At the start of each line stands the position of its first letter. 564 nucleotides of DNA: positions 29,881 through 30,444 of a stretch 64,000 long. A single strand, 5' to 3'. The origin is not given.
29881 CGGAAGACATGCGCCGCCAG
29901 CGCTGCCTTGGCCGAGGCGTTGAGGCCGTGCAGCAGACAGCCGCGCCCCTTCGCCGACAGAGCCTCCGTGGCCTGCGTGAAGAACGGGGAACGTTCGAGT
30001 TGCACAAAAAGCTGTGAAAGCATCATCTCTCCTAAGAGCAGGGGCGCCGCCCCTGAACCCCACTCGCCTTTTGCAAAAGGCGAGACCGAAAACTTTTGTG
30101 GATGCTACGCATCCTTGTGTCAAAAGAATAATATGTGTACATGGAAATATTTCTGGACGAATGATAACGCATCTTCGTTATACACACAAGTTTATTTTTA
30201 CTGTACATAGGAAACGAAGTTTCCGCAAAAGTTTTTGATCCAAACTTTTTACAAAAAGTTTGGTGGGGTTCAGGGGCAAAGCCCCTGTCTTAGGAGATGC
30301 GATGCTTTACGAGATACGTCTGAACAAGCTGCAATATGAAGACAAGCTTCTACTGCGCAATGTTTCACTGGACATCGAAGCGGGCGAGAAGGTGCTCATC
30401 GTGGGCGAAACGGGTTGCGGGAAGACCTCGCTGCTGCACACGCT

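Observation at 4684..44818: Modular hairpin-mosaic repeat family occupying at least nine intergenic spacers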

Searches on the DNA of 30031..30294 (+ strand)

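Call 50: search_dna_similar(query=window:30031-30294:+, collection=plasmids, mode=distant, max_evalue=0.01, max_rows=20)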
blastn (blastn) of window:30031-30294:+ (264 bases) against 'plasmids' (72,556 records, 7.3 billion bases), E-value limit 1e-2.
No match.

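Call 51: search_dna_similar(query=window:30031-30294:+, collection=phages, mode=distant, max_evalue=0.01, max_rows=20)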
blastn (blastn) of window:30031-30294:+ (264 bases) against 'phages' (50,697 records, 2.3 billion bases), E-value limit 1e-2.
No match.
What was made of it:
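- Tried and rejected: BLAST of composite F against the plasmid and phage collections: no match (calls 50, 51).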
